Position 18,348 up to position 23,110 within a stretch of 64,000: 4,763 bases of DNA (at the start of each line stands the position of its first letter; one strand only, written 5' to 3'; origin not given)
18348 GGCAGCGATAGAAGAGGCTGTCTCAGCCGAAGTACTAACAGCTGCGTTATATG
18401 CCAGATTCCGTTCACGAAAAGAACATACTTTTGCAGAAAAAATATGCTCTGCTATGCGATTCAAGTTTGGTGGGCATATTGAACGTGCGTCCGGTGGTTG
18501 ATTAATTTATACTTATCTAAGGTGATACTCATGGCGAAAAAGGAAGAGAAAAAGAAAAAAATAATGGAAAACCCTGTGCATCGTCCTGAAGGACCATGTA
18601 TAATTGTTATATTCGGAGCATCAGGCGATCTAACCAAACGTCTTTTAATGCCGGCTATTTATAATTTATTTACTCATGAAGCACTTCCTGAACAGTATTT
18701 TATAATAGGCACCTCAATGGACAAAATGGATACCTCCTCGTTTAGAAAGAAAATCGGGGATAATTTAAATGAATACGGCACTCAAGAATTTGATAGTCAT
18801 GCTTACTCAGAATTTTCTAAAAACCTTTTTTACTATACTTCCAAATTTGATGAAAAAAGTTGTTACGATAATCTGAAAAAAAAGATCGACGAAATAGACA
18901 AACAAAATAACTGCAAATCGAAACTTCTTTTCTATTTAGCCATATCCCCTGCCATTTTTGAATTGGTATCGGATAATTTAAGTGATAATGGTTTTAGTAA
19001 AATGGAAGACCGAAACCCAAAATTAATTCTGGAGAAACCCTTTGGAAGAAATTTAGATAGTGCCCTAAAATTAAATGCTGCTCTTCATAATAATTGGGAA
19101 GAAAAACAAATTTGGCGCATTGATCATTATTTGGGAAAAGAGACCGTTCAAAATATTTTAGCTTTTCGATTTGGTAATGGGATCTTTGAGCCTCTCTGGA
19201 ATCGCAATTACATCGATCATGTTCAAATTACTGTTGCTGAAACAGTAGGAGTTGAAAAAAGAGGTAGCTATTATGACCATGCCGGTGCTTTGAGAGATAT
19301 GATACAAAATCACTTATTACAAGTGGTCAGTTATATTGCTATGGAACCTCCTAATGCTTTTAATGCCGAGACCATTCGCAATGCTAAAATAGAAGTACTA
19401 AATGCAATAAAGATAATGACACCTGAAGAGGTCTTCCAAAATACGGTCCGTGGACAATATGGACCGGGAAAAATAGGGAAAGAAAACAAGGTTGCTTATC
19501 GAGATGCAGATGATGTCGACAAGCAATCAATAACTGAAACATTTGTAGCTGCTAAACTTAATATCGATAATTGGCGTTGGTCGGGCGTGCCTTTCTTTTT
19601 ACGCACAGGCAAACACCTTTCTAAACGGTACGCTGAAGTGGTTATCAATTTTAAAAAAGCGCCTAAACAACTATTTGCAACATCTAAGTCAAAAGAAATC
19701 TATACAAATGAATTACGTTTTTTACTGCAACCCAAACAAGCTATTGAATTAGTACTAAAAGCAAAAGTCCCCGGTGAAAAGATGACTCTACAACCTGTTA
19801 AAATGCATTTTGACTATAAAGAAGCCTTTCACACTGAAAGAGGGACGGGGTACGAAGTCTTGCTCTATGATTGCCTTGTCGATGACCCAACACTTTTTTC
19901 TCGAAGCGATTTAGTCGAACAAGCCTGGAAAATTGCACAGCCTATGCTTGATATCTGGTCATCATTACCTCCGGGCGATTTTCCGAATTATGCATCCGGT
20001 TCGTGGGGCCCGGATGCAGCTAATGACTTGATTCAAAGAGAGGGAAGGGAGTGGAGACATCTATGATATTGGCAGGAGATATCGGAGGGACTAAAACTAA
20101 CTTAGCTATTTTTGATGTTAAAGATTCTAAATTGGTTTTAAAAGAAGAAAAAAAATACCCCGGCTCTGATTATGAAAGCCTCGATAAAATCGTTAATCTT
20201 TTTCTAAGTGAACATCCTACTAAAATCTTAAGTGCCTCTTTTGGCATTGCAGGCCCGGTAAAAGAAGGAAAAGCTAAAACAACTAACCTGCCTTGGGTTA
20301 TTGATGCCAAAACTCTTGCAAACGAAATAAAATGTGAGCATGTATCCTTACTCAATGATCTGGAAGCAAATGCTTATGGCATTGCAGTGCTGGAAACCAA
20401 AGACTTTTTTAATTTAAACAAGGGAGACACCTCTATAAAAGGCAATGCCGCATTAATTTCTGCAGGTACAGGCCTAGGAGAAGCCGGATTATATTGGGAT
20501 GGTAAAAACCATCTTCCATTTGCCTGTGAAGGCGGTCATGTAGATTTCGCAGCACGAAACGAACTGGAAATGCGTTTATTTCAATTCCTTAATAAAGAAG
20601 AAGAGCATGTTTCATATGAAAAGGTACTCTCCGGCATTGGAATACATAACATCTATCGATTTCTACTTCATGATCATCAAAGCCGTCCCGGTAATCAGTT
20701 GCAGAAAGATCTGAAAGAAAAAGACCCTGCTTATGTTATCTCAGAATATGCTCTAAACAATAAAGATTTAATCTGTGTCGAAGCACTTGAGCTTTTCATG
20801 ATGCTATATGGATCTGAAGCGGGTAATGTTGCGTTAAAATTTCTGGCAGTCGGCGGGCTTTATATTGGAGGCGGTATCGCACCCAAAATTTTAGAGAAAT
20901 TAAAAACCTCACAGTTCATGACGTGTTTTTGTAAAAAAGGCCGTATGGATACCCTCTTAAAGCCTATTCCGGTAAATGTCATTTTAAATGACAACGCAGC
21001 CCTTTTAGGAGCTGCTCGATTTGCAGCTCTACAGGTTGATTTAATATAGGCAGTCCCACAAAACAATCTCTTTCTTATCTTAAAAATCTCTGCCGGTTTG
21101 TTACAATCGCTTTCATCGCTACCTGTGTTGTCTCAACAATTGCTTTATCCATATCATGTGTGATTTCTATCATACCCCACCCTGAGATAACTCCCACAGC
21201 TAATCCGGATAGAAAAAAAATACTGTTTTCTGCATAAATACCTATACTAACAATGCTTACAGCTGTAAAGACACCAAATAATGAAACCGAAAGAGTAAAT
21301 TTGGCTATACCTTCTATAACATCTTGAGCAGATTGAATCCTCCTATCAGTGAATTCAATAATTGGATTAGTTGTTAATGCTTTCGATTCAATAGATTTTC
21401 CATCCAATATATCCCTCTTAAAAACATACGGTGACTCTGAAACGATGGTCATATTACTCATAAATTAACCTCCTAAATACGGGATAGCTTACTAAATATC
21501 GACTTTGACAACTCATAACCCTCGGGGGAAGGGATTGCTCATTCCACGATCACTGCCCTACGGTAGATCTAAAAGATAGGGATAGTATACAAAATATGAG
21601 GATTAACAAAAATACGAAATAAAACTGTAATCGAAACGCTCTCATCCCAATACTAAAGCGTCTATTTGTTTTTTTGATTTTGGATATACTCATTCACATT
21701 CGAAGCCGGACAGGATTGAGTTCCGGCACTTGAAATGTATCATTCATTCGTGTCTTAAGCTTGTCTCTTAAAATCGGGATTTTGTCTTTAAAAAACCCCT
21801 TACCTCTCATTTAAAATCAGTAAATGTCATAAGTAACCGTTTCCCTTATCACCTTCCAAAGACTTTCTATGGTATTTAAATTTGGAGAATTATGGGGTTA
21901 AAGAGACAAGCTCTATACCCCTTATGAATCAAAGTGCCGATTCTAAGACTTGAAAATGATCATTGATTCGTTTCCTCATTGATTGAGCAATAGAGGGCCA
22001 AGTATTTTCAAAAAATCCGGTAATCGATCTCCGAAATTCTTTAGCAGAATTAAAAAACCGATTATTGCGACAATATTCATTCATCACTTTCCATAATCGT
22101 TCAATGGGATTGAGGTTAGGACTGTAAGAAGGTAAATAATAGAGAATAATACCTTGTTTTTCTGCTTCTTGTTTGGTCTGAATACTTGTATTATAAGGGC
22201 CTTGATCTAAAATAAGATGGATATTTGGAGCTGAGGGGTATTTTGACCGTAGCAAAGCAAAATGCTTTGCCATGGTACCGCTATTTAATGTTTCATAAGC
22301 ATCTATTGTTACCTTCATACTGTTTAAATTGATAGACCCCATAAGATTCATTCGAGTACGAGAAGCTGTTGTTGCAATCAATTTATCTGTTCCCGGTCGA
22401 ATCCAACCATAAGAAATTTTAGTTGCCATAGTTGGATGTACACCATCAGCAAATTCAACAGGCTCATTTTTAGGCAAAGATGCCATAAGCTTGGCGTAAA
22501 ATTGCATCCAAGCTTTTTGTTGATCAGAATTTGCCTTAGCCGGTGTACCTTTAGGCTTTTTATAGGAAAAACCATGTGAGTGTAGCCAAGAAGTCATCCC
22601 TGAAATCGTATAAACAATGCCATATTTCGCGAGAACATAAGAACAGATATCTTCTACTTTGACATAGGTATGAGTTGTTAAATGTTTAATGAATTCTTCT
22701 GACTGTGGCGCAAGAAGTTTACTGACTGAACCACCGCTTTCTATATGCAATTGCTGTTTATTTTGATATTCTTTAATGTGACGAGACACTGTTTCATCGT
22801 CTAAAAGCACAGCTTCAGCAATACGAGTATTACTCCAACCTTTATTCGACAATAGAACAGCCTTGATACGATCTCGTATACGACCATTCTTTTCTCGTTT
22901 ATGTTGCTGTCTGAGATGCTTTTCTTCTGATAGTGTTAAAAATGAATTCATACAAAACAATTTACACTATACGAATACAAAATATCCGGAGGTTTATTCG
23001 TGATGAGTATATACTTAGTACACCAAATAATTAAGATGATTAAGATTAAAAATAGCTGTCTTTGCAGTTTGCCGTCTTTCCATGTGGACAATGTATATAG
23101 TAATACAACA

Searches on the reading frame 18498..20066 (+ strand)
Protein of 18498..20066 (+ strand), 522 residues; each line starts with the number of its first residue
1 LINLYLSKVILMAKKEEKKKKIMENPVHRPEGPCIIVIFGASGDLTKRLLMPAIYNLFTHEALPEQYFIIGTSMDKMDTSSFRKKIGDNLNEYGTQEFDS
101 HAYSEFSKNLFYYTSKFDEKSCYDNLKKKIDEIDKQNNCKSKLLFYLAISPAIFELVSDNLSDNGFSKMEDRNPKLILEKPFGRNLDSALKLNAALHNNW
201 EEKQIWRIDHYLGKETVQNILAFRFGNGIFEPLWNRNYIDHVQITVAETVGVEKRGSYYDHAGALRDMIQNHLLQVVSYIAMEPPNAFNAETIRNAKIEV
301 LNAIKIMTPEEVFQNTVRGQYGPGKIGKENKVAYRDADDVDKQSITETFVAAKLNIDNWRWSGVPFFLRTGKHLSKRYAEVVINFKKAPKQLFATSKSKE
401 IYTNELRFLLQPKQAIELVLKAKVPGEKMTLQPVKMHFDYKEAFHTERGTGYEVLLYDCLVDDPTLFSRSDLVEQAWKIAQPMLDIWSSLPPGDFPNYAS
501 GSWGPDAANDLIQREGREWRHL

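Call 23: search_protein_families(library=pfam, proteins=[window:18498-20066:+], max_evalue=0.001)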
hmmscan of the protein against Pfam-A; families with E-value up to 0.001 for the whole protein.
window:18498-20066:+ (522 aa): 2 families
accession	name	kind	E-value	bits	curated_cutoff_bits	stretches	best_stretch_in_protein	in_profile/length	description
PF02781.21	G6PD_C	-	4.7e-120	400.6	27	1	221-520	1-296/296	Glucose-6-phosphate dehydrogenase, C-terminal domain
PF00479.28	G6PD_N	-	5.2e-57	193.9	22.1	1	37-219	1-183/183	Glucose-6-phosphate dehydrogenase, NAD binding domain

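Call 28: find_encoding_contigs(protein=window:18498-20066:+, flank=10000, max_places=5)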
Protein window:18498-20066:+ (522 aa): no gene with exactly this product is on record in the collection.

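Call 34: find_homologous_proteins(query=window:18498-20066:+, max_evalue=1e-50)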
Query window:18498-20066:+ (522 aa): 7999 proteins with E <= 1e-50 among 8000 candidates; the best 120 are listed.
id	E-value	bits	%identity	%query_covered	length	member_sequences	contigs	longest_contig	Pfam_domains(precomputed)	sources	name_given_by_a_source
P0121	0.0e+0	1185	100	98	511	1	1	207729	PF02781.22,PF00479.29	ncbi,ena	-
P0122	3.8e-237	806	68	95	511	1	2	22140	PF02781.22,PF00479.29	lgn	-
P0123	4.8e-231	786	67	95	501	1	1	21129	PF02781.22,PF00479.29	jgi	jgi:glucose-6-phosphate 1-dehydrogenase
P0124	2.0e-219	748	65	95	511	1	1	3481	PF02781.22,PF00479.29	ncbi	-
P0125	6.8e-218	743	64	95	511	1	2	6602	PF02781.22,PF00479.29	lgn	-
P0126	7.6e-218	743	63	95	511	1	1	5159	PF02781.22,PF00479.29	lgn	-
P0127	7.8e-218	743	63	95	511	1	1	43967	PF02781.22,PF00479.29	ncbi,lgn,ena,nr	ncbi:MAG: Glucose-6-phosphate 1-dehydrogenase [Chlamydiae bacterium]|nr:Glucose-6-phosphate 1-dehydr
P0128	1.2e-217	742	64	95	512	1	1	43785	PF02781.22,PF00479.29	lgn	-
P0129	4.5e-216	737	61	97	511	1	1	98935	PF02781.22,PF00479.29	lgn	-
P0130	9.8e-216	736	63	95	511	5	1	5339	PF02781.22,PF00479.29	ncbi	-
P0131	2.6e-215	734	63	95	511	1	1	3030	PF02781.22,PF00479.29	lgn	-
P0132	4.4e-215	733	62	95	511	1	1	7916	PF02781.22,PF00479.29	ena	-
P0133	4.3e-214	730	63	95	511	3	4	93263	PF02781.22,PF00479.29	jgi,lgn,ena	-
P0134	6.1e-214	730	62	95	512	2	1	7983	PF02781.22,PF00479.29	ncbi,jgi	jgi:glucose-6-phosphate 1-dehydrogenase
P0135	6.7e-214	730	63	95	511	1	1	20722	PF02781.22,PF00479.29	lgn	-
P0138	5.4e-209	713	60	95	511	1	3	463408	PF02781.22,PF00479.29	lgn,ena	-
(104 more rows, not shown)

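Call 35: find_encoding_contigs(protein=P0122, flank=10000, max_places=2)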
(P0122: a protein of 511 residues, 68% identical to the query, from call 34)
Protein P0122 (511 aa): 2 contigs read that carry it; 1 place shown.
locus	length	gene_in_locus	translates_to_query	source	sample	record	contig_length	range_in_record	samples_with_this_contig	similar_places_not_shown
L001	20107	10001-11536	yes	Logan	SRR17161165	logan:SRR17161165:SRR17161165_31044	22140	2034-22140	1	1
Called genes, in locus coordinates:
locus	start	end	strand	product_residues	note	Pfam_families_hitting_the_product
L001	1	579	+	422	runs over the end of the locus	PF08529:NusA_N, PF13184:KH_NusA_1st, PF26594:KH_NusA_2nd, PF14520:HHH_5 (weak)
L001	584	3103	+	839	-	PF04760:IF2_N (weak), PF00025:Arf (faint), PF00009:GTP_EFTU, PF00071:Ras (weak), PF01926:MMR_HSR1, PF22042:EF-G_D2, PF11987:IF-2, PF03144:GTP_EFTU_D2 (weak)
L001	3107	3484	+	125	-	PF02033:RBFA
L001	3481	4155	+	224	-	PF01509:TruB_N, PF16198:TruB_C_2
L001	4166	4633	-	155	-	PF01243:PNPOx_N (weak)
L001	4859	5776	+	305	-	PF06574:FAD_syn, PF01467:CTP_transf_like (faint), PF01687:Flavokinase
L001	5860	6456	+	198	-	-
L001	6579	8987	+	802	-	PF09137:Glucodextran_N, PF00723:Glyco_hydro_15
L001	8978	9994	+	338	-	PF03446:NAD_binding_2, PF03807:F420_oxidored (weak), PF00393:6PGD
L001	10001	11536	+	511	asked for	PF00479:G6PD_N, PF02781:G6PD_C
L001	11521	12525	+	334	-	PF02685:Glucokinase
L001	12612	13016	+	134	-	-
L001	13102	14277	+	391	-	PF00149:Metallophos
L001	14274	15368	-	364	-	PF01926:MMR_HSR1, PF02421:FeoB_N, PF06071:YchF-GTPase_C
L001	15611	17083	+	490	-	-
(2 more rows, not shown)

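Call 36: find_encoding_contigs(protein=P0129, flank=10000, max_places=2)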
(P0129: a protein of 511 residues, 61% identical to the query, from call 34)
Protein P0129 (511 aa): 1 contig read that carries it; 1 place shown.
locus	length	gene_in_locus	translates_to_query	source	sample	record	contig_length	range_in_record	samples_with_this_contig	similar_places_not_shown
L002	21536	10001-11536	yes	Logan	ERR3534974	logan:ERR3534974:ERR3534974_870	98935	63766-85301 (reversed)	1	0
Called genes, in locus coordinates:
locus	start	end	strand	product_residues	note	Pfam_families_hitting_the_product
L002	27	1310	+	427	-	PF08529:NusA_N, PF13184:KH_NusA_1st, PF26594:KH_NusA_2nd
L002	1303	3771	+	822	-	PF04760:IF2_N (weak), PF00009:GTP_EFTU, PF00071:Ras (faint), PF01926:MMR_HSR1, PF22042:EF-G_D2, PF11987:IF-2, PF03144:GTP_EFTU_D2 (weak)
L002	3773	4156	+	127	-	PF02033:RBFA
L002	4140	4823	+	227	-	PF01509:TruB_N, PF16198:TruB_C_2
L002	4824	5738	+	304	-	PF06574:FAD_syn, PF01687:Flavokinase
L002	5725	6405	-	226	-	PF04116:FA_hydroxylase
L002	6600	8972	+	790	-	PF09137:Glucodextran_N, PF00723:Glyco_hydro_15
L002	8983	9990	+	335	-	PF03446:NAD_binding_2, PF03807:F420_oxidored (weak), PF00393:6PGD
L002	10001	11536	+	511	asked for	PF00479:G6PD_N, PF02781:G6PD_C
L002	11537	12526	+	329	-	PF00480:ROK (weak), PF02685:Glucokinase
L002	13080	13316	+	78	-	-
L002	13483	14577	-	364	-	PF01926:MMR_HSR1, PF02421:FeoB_N, PF06071:YchF-GTPase_C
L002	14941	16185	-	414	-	PF00443:UCH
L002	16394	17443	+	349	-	PF01312:Bac_export_2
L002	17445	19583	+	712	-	PF00771:FHIPEP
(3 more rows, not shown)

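Call 37: find_encoding_contigs(protein=P0138, flank=10000, max_places=2)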
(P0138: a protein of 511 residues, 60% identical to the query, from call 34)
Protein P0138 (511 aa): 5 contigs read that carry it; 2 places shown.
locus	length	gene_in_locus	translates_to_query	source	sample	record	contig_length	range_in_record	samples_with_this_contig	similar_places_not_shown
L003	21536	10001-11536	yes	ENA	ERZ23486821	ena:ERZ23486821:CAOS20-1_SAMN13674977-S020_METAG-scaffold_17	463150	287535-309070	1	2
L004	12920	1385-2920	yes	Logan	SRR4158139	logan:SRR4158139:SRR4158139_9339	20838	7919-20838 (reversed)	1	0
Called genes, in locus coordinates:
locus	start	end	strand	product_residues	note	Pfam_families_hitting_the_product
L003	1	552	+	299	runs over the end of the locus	PF06574:FAD_syn, PF01467:CTP_transf_like, PF01687:Flavokinase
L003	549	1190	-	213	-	PF04116:FA_hydroxylase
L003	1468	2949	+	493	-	PF02321:OEP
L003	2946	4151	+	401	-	PF25917:BSH_RND (faint), PF25973:BSH_CzcB (faint), PF25885:HH_EMRA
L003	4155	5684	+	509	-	PF07690:MFS_1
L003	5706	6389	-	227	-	-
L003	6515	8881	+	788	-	PF09137:Glucodextran_N, PF00723:Glyco_hydro_15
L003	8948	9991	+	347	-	PF03446:NAD_binding_2, PF03807:F420_oxidored, PF00393:6PGD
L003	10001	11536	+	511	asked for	PF00479:G6PD_N, PF02781:G6PD_C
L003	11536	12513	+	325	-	PF00480:ROK, PF02685:Glucokinase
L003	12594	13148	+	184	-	-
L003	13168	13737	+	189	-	-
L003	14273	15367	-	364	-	PF01926:MMR_HSR1, PF02421:FeoB_N, PF06071:YchF-GTPase_C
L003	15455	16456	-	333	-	PF00023:Ank (faint), PF13606:Ank_3 (faint), PF13857:Ank_5 (faint), PF12796:Ank_2, PF13637:Ank_4 (faint)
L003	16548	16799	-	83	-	-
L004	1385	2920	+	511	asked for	PF00479:G6PD_N, PF02781:G6PD_C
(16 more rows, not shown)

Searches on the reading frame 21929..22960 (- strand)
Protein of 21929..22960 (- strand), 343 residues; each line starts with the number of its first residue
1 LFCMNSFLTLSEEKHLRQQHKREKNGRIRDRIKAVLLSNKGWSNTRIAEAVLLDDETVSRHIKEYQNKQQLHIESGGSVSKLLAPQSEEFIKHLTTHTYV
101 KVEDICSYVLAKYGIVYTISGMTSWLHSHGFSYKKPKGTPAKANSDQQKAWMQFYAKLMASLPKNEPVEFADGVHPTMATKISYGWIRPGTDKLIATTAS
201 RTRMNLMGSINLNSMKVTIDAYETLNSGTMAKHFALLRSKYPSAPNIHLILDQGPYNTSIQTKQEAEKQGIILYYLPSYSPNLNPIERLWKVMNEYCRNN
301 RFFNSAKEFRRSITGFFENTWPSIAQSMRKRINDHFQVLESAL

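Call 10: search_protein_families(library=pfam, proteins=[window:21929-22960:-], max_evalue=0.01)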
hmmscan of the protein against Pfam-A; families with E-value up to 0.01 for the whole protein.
window:21929-22960:- (343 aa): 5 families
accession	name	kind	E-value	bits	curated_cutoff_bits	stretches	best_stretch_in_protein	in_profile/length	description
PF13358.12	DDE_3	-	1.2e-30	106.8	28.6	1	169-309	3-145/146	DDE superfamily endonuclease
PF13592.12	HTH_33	-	4e-17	62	25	1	97-152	2-57/60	Winged helix-turn helix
PF13551.12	HTH_29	-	3.1e-05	24.4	28.1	1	31-68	1-39/64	Winged helix-turn helix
PF13384.12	HTH_23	-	9.6e-05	22.5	24.6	1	27-67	3-43/50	Homeodomain-like domain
PF06056.18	Terminase_5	-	0.0066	16.8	20.3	0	31-75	3-47/58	Putative ATPase subunit of terminase (gpP-like)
